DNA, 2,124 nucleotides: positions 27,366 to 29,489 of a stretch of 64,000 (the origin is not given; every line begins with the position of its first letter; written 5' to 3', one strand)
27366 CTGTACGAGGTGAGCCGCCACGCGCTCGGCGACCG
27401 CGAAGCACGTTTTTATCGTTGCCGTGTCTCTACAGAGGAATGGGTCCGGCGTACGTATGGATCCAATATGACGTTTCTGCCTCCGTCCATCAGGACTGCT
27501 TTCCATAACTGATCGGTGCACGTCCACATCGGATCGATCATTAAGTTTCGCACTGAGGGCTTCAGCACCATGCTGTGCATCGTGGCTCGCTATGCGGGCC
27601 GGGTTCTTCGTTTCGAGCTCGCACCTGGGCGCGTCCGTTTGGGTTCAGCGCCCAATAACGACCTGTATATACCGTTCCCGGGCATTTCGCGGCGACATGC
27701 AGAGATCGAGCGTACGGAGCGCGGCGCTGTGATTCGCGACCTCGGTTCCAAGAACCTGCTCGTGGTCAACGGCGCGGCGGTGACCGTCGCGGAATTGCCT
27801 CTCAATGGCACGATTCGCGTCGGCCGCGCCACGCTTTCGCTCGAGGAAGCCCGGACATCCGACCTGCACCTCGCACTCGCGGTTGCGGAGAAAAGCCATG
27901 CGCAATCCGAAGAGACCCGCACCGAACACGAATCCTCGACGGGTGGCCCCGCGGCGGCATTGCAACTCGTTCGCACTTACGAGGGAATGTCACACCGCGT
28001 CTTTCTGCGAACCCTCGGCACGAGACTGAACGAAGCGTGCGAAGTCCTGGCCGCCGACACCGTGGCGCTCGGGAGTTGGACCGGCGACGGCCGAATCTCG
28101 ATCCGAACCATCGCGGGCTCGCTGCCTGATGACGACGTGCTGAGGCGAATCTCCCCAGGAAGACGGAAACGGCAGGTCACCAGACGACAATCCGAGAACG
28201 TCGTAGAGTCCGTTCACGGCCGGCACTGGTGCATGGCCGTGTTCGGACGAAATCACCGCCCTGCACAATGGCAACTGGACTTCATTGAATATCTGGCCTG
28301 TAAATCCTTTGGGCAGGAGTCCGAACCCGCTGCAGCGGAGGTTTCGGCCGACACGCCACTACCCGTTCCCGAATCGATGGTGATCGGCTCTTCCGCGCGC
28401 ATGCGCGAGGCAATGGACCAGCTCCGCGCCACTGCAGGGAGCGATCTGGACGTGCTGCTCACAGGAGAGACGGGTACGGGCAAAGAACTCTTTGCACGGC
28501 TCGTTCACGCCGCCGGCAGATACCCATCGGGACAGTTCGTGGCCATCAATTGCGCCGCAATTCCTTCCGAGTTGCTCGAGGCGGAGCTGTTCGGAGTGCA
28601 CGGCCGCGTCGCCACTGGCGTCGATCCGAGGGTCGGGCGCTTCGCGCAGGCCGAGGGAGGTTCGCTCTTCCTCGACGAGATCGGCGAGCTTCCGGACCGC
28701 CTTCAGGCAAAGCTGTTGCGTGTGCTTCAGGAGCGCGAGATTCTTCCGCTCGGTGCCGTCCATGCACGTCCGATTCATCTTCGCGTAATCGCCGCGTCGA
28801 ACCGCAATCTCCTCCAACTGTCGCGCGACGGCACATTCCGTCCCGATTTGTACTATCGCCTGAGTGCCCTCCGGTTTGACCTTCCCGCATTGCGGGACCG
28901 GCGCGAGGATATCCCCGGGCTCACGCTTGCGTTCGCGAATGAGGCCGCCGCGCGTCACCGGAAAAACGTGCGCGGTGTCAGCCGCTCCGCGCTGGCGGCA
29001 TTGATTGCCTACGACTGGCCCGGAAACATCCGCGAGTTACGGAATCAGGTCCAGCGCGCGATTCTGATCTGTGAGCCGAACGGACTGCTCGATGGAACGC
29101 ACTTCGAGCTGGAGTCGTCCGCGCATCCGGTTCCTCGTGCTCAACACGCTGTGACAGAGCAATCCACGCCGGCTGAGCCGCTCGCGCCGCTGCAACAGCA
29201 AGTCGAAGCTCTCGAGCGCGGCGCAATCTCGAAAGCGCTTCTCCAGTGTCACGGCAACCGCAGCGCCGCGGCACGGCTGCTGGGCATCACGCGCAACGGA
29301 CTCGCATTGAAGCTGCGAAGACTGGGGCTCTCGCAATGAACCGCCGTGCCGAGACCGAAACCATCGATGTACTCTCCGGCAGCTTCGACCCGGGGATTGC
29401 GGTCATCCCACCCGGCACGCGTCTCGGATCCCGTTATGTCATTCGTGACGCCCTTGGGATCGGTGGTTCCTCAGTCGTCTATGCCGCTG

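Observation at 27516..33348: FHA-sigma54 activator translationally coupled to a soluble Ser/Thr kinase, followed by a sigma-54 promoter and a tight three-gene exported-protein operon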

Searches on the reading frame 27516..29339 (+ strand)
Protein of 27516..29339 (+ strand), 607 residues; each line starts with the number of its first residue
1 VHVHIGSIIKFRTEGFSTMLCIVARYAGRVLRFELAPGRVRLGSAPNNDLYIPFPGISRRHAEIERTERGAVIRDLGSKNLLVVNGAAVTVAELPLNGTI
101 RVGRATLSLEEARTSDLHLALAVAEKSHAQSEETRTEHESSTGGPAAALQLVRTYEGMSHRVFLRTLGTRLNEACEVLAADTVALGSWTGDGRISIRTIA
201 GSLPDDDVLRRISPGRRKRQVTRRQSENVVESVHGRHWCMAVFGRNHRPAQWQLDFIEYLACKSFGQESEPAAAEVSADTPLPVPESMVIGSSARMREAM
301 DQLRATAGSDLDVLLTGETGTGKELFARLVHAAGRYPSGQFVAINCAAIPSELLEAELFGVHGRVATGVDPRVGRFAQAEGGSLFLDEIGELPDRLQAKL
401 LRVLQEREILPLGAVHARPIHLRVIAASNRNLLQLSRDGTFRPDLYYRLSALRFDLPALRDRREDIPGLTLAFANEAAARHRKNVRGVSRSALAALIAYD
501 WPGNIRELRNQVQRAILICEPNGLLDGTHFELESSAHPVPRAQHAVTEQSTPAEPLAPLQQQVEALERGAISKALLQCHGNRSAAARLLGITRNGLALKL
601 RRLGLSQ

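Call 7: search_protein_families(library=pfam, proteins=[window:27516-29339:+], max_evalue=0.1)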
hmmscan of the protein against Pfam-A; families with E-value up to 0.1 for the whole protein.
window:27516-29339:+ (607 aa): 11 families
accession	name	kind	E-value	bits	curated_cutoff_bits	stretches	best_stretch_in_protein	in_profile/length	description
PF00158.32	Sigma54_activat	-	3.5e-54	183.4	20.2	1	289-453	1-166/168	Sigma-54 interaction domain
PF14532.12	Sigma54_activ_2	-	9.9e-22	78.1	25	1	290-459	1-138/138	Sigma-54 interaction domain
PF25601.1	AAA_lid_14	-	1.1e-20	73.7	27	1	460-535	1-75/87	AAA+ ATPase lid domain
PF00498.31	FHA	-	1.1e-12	48.6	20.7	1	40-103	1-67/67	FHA domain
PF02954.25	HTH_8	-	3.7e-12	46.2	22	1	563-602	2-41/42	Bacterial regulatory protein, Fis family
PF16697.10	Yop-YscD_cpl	-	2.9e-11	43.9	33.2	1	32-111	11-92/94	Inner membrane component of T3SS, cytoplasmic domain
PF07728.20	AAA_5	-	2.2e-08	34.6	22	1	312-431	1-124/139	AAA domain (dynein-related subfamily)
PF01078.27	Mg_chelatase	-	0.0013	18.6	20.3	0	365-409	91-135/207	Magnesium chelatase, subunit ChlI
PF13191.12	AAA_16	-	0.002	19.1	32.6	1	295-404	8-124/167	AAA ATPase domain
PF13556.12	HTH_30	-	0.01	16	27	1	574-603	7-36/59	PucR C-terminal helix-turn-helix domain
PF00004.35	AAA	-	0.014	16.2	21.2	1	313-430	1-110/131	ATPase family associated with various cellular activities (AAA)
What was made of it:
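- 27633..27824 (+): FHA domain (residues 40-103). SRRH (27687-27698) and GSKN (27744-27755) are kept. The canonical GR arginine is Ser: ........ at 27639-27662. Pfam FHA E 1e-12 (call 7).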

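Call 8: search_protein_families(library=ncbifam, proteins=[window:27516-29339:+], max_evalue=0.1)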
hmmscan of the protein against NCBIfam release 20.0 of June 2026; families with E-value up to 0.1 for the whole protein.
window:27516-29339:+ (607 aa): 36 families (the best 25 are shown)
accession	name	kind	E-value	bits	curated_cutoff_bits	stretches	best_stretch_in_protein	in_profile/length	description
NF041552.1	TF_PrdR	equivalog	2.9e-85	286.8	795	1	288-601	268-574/577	sigma-54 dependent transcriptional regulator PrdR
NF003451.0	PRK05022.1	equivalog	2.6e-84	283.8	476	1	285-606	188-511/512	nitric oxide reductase transcriptional regulator NorR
TIGR01817.1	nifA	equivalog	3.9e-78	263.5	528.85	1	284-604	193-528/534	nif-specific transcriptional activator NifA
TIGR02915.1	PEP_resp_reg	equivalog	3.2e-77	260.2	502.6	1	289-605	141-444/445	PEP-CTERM-box response regulator transcription factor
NF050807.1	TransRegFlbDCaul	equivalog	1.5e-76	258.1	750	1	294-601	125-436/454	sigma-54-dependent transcriptional regulator FlbD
NF038308.1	RNA_repair_RtcR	equivalog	3.8e-76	257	650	1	286-597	179-505/530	RNA repair transcriptional activator RtcR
NF041906.1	V4R_TF_MobR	exception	1e-75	255.3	999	1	289-602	234-543/544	phenol degradation transcriptional regulator MobR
TIGR01818.1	ntrC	equivalog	1e-75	255.3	558.6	1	272-602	119-462/463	nitrogen regulation protein NR(I)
NF008469.0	PRK11361.1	equivalog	3e-75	253.7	714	1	289-605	145-456/461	acetoacetate metabolism transcriptional regulator AtoC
TIGR02329.1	propionate_PrpR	equivalog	1.1e-72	245.4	499.2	1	289-599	214-523/526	propionate catabolism operon regulatory protein PrpR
NF011953.0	PRK15424.1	equivalog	4.5e-71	240.1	703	1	289-601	221-532/538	propionate catabolism operon regulatory protein PrpR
NF007689.0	PRK10365.1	equivalog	3e-70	237.2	760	1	286-602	138-441/441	sigma-54-dependent response regulator transcription factor ZraR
NF051870.1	NAssimRespRegNtrX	equivalog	4.8e-67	226.8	600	1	287-605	139-452/452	nitrogen assimilation response regulator NtrX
NF011695.0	PRK15115.1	equivalog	1.4e-66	225.1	763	1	288-518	136-367/445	two-component system response regulator GlrR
NF011958.0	PRK15429.1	equivalog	6.6e-65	220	830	1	289-606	381-687/692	formate hydrogenlyase transcriptional activator FlhA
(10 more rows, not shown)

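Call 26: search_solved_structures(query=window:27516-29339:+, max_evalue=1e-20, show_alignments=3)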
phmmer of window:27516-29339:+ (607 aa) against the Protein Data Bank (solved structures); distinct sequences matched with E-value up to 1e-20: 35.
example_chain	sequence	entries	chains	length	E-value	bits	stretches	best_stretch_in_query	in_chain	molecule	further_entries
1ojl_A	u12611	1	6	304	7.7e-66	226.3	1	288-602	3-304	TRANSCRIPTIONAL REGULATORY PROTEIN ZRAR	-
6iy8_A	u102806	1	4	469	2.1e-58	201.7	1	293-523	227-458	Positive regulator CapR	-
4l4u_A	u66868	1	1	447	9.3e-58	199.6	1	287-522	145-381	Transcriptional regulator (NtrC family)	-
8p53_C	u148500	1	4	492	1.8e-57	198.7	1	289-606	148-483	Transcriptional regulator FleQ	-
1ny6_A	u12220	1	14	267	3.5e-57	197.7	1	287-521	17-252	transcriptional regulator (NtrC family)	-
4ly6_A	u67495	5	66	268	3.6e-57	197.7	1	287-521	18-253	Transcriptional regulator (NtrC family)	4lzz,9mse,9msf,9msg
6jdi_A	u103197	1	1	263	6.2e-57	196.9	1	289-525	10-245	Nitrogen assimilation regulatory protein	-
1ny5_A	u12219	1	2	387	1e-56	196.2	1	287-521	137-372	transcriptional regulator (NtrC family)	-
5exx_A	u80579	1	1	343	1.7e-56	195.5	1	289-526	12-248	Transcriptional regulator FleQ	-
9qq6_C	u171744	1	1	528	1.9e-56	195.3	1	286-605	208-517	Nif-specific regulatory protein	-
3m0e_A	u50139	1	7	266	2.4e-56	195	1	287-521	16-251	Transcriptional regulator (NtrC family)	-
7ejw_C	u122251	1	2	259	3e-56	194.6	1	289-525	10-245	Transcriptional regulator FleQ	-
6j7e_A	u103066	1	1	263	3.1e-56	194.6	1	289-525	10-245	Nitrogen assimilation regulatory protein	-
5exp_A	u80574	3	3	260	3.1e-56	194.6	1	289-525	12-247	Transcriptional regulator FleQ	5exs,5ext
26jl_A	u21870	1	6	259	4.6e-56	194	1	287-530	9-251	Flagellar regulatory protein A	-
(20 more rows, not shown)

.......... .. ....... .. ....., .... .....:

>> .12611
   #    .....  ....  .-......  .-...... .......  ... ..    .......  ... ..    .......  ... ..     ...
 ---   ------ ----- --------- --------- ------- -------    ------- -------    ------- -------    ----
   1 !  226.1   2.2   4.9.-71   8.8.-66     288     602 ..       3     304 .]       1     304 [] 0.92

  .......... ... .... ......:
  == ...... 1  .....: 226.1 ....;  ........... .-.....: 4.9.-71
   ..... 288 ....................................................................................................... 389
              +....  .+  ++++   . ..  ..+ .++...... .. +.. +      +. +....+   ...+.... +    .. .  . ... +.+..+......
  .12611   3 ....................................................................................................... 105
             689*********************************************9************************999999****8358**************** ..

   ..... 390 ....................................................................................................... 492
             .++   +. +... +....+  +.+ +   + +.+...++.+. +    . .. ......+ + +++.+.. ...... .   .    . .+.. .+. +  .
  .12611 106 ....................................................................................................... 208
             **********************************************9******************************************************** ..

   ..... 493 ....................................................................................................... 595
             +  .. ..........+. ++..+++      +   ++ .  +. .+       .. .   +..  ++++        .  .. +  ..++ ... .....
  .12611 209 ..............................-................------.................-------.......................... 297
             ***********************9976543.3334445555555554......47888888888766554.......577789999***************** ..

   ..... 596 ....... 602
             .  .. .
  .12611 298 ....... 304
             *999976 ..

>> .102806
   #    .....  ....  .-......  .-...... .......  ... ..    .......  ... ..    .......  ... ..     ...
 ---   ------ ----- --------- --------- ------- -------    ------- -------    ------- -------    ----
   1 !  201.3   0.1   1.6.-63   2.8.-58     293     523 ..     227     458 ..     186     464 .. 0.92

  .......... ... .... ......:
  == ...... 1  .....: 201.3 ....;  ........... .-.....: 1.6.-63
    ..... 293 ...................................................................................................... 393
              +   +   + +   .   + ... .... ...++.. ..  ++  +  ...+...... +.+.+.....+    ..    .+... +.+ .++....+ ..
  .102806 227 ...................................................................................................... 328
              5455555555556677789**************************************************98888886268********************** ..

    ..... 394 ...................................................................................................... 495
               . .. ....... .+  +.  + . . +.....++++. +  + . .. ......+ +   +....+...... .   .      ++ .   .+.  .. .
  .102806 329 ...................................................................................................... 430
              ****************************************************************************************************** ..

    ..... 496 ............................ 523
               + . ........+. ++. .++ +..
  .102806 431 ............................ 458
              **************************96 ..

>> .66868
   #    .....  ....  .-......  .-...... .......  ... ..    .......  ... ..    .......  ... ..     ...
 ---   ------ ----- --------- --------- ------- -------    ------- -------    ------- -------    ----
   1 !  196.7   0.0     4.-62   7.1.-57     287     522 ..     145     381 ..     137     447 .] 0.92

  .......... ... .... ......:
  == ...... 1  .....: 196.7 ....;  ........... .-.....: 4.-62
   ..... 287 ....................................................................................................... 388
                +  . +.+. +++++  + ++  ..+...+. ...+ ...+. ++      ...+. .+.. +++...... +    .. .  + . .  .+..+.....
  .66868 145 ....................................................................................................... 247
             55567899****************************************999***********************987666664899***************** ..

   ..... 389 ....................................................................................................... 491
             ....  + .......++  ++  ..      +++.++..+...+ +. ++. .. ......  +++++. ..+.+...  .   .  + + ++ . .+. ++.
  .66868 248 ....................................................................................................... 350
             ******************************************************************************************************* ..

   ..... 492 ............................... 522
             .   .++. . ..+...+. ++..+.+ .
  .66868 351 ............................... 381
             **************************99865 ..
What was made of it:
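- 28605..28622 (+): L1-loop motif RVATGV, at the position where canonical bEBPs have GAFTGA. The alignment to ZraR 1ojl places GAFTGA opposite RVATGV (call 26).
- On Bacterial enhancer-binding protein (sigma-54 activator): RVATGV aligns to GAFTGA of ZraR (call 26).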

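Call 60: find_homologous_proteins(query=window:27516-29339:+, max_evalue=1e-30)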
Query window:27516-29339:+ (607 aa): 7988 proteins with E <= 1e-30 among 8000 candidates; the best 120 are listed.
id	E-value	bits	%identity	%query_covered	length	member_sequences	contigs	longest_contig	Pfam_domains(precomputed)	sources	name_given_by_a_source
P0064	0.0e+0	1088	86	97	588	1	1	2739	PF00158.33,PF00498.32,PF25601.2,PF02954.26,PF16697.11,PF14532.13,PF07728.21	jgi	jgi:DNA-binding NtrC family response regulator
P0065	0.0e+0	1066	84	97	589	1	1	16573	PF00158.33,PF00498.32,PF25601.2,PF02954.26,PF16697.11,PF14532.13,PF07728.21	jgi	jgi:DNA-binding NtrC family response regulator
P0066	0.0e+0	1065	82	99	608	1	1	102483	PF00158.33,PF00498.32,PF25601.2,PF02954.26,PF16697.11,PF14532.13,PF07728.21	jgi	jgi:DNA-binding NtrC family response regulator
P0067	0.0e+0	1058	83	98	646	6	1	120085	PF00158.33,PF00498.32,PF25601.2,PF02954.26,PF16697.11,PF14532.13,PF07728.21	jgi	jgi:transcriptional regulator with PAS, ATPase and Fis domain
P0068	0.0e+0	1057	83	96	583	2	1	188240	PF00158.33,PF00498.32,PF25601.2,PF02954.26,PF16697.11,PF14532.13,PF07728.21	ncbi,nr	ncbi:MAG TPA: sigma 54-interacting transcriptional regulator [Thermoanaerobaculia bacterium]|nr:sigm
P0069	0.0e+0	1049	83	97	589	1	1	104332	PF00158.33,PF00498.32,PF25601.2,PF02954.26,PF16697.11,PF14532.13,PF07728.21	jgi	jgi:DNA-binding NtrC family response regulator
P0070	0.0e+0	1047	82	97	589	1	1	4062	PF00158.33,PF00498.32,PF25601.2,PF02954.26,PF16697.11,PF14532.13,PF07728.21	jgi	jgi:DNA-binding NtrC family response regulator/pSer/pThr/pTyr-binding forkhead associated (FHA) prot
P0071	0.0e+0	1045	82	97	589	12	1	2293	PF00158.33,PF00498.32,PF25601.2,PF02954.26,PF16697.11,PF14532.13,PF07728.21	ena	-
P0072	0.0e+0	1044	83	96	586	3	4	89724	PF00158.33,PF00498.32,PF25601.2,PF02954.26,PF16697.11,PF14532.13,PF07728.21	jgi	-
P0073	0.0e+0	1037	81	97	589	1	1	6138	PF00158.33,PF00498.32,PF25601.2,PF02954.26,PF16697.11,PF14532.13,PF07728.21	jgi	-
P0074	7.9e-291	984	78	97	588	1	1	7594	PF00158.33,PF00498.32,PF25601.2,PF02954.26,PF16697.11,PF14532.13,PF07728.21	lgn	-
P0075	6.6e-281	951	85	85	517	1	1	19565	PF00158.33,PF25601.2,PF02954.26,PF14532.13,PF07728.21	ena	-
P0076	2.7e-266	903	82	85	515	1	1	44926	PF00158.33,PF25601.2,PF02954.26,PF14532.13,PF07728.21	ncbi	-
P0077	1.3e-261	888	83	81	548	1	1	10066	PF00158.33,PF25601.2,PF02954.26,PF14532.13,PF07728.21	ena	-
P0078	3.3e-158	546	49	96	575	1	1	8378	PF00158.33,PF00498.32,PF25601.2,PF02954.26,PF16697.11,PF14532.13,PF07728.21,PF01078.28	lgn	-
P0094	5.4e-142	493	44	97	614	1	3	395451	PF00158.33,PF00498.32,PF25601.2,PF02954.26,PF16697.11,PF14532.13,PF07728.21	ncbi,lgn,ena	-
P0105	1.5e-138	481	45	97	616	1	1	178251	PF00158.33,PF00498.32,PF25601.2,PF02954.26,PF16697.11,PF14532.13,PF07728.21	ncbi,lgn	-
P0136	1.8e-131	458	46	97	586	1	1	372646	PF00158.33,PF00498.32,PF25601.2,PF02954.26,PF16697.11,PF14532.13,PF07728.21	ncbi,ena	-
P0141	1.0e-130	455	46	97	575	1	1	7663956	PF00158.33,PF00498.32,PF25601.2,PF02954.26,PF16697.11,PF14532.13,PF07728.21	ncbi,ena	-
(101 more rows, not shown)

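Call 64: find_encoding_contigs(protein=P0141, flank=8000, max_places=1)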
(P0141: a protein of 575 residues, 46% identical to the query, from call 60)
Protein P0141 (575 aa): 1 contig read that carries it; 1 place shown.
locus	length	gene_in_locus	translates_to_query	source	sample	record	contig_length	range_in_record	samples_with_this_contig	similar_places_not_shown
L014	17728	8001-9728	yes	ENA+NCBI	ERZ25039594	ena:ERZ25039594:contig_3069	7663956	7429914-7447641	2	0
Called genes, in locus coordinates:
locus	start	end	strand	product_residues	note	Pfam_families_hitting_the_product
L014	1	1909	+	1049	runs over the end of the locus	PF00873:ACR_tran, PF03176:MMPL (weak)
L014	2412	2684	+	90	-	-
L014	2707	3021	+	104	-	PF22513:FitA-like_RHH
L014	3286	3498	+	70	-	-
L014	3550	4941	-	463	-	PF02661:Fic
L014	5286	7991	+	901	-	PF00069:Pkinase, PF07714:PK_Tyr_Ser-Thr, PF13432:TPR_16 (weak)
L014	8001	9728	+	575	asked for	PF16697:Yop-YscD_cpl, PF00498:FHA, PF00158:Sigma54_activat, PF14532:Sigma54_activ_2, PF07728:AAA_5 (weak), PF25601:AAA_lid_14, PF02954:HTH_8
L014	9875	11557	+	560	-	-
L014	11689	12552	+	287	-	PF03446:NAD_binding_2, PF03807:F420_oxidored, PF14833:NAD_binding_11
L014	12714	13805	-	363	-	PF01636:APH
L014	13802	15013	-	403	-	PF02771:Acyl-CoA_dh_N, PF02770:Acyl-CoA_dh_M, PF00441:Acyl-CoA_dh_1, PF08028:Acyl-CoA_dh_2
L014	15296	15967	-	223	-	PF00702:Hydrolase, PF13419:HAD_2, PF13242:Hydrolase_like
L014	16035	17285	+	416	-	PF13490:zf-HC2 (weak), PF13424:TPR_12 (faint)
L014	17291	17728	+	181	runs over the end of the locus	PF00583:Acetyltransf_1, PF13508:Acetyltransf_7 (weak)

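Call 65: find_encoding_contigs(protein=P0094, flank=8000, max_places=1)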
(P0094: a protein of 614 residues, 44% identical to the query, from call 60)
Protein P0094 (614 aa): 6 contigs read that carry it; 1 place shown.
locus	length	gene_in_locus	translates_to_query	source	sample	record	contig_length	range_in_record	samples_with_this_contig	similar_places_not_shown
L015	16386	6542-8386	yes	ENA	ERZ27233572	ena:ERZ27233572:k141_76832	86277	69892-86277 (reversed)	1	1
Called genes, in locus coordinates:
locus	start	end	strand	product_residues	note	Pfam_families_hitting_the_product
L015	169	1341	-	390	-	PF13006:Nterm_IS4, PF01609:DDE_Tnp_1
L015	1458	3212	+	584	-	PF01326:PPDK_N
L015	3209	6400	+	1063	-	PF01326:PPDK_N, PF01909:NTP_transf_2, PF18765:Polbeta (weak)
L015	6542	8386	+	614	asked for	PF16697:Yop-YscD_cpl, PF00498:FHA, PF00158:Sigma54_activat, PF14532:Sigma54_activ_2, PF07728:AAA_5 (weak), PF25601:AAA_lid_14, PF02954:HTH_8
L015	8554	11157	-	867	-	PF00069:Pkinase, PF07714:PK_Tyr_Ser-Thr, PF03109:ABC1 (weak)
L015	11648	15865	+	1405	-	PF00059:Lectin_C (weak), PF18998:Flg_new_2, PF07819:PGAP1 (weak)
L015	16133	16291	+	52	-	-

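Call 80: find_encoding_contigs(protein=P0136, flank=7000, max_places=1)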
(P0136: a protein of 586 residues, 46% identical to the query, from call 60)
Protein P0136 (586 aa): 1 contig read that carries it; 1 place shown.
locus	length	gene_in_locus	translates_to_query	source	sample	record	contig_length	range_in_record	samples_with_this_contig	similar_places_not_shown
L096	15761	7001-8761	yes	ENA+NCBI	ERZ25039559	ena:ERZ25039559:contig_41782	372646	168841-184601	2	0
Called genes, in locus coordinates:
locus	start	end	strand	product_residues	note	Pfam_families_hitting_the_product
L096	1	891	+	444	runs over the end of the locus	-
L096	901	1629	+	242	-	PF01297:ZnuA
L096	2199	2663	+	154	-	PF00950:ABC-3, PF01032:FecCD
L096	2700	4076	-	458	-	PF02661:Fic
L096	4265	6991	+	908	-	PF00069:Pkinase, PF07714:PK_Tyr_Ser-Thr, PF14531:Kinase-like (weak), PF13517:FG-GAP_3 (faint), PF01839:FG-GAP (faint)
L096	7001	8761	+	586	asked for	PF16697:Yop-YscD_cpl, PF00498:FHA, PF00158:Sigma54_activat, PF14532:Sigma54_activ_2, PF07728:AAA_5 (faint), PF25601:AAA_lid_14, PF02954:HTH_8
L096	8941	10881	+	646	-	PF18998:Flg_new_2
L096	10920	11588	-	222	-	PF08843:AbiEii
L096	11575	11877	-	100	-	-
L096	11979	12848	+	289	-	PF03446:NAD_binding_2, PF03807:F420_oxidored, PF21761:RedAm-like_C (faint), PF14833:NAD_binding_11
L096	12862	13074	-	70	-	-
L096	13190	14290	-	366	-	PF01636:APH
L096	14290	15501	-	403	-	PF02771:Acyl-CoA_dh_N, PF02770:Acyl-CoA_dh_M, PF00441:Acyl-CoA_dh_1, PF08028:Acyl-CoA_dh_2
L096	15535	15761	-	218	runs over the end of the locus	PF00702:Hydrolase, PF13419:HAD_2, PF13242:Hydrolase_like (weak)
